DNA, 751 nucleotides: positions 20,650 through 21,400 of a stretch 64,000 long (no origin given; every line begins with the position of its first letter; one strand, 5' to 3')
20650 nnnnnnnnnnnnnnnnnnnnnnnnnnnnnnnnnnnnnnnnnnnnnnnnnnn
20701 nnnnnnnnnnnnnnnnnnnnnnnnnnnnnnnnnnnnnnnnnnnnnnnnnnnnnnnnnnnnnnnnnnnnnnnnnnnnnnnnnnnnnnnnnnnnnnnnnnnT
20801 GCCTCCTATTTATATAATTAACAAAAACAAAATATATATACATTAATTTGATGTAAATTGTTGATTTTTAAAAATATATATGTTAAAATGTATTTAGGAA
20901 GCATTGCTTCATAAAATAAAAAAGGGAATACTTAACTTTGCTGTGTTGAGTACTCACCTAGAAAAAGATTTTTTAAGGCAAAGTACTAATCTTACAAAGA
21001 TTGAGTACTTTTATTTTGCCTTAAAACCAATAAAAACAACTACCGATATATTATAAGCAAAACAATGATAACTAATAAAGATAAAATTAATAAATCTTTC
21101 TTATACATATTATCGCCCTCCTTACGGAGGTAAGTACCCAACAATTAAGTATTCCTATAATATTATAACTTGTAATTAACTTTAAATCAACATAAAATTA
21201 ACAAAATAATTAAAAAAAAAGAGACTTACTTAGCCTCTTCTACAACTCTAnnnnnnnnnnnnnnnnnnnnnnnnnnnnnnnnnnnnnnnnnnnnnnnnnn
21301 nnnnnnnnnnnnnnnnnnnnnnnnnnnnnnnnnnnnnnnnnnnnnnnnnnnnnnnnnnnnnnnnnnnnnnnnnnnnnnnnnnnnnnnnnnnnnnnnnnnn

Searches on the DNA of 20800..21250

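Call 43: search_rna_families(source=window, start=20800, end=21250, threshold=evalue, max_evalue=10, show_alignments=1)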
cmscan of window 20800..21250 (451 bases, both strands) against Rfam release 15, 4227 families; matches with E-value up to 10: 6.
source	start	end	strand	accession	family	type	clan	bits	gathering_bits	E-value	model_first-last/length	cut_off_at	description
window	20963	21024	+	RF02362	Yfr10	Gene; sRNA;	-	18.8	43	3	1-78/78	no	Cyanobacterial functional RNA 10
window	20885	20942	-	RF02451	ncr1241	Gene; sRNA;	-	17.5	60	2.1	1-63/63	no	Bacillus sRNA ncr1241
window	20971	21026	+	RF03765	mir-2059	Gene; miRNA;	-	17.3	90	1.2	4-65/68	no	mir-2059 microRNA precursor family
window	20850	20965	-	RF01858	RsaF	Gene; sRNA;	-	14.8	60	4.7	1-119/119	no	RNA Staph. aureus F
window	20980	21011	-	RF04072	mir-7386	Gene; miRNA;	-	14.6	44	6.8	9-49/59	no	mir-7386 microRNA precursor family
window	20951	20977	-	RF01985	ZEB2_AS1_2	Gene; lncRNA;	-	11.9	70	3.3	1-61/61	no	ZEB2 antisense RNA 1 conserved region 2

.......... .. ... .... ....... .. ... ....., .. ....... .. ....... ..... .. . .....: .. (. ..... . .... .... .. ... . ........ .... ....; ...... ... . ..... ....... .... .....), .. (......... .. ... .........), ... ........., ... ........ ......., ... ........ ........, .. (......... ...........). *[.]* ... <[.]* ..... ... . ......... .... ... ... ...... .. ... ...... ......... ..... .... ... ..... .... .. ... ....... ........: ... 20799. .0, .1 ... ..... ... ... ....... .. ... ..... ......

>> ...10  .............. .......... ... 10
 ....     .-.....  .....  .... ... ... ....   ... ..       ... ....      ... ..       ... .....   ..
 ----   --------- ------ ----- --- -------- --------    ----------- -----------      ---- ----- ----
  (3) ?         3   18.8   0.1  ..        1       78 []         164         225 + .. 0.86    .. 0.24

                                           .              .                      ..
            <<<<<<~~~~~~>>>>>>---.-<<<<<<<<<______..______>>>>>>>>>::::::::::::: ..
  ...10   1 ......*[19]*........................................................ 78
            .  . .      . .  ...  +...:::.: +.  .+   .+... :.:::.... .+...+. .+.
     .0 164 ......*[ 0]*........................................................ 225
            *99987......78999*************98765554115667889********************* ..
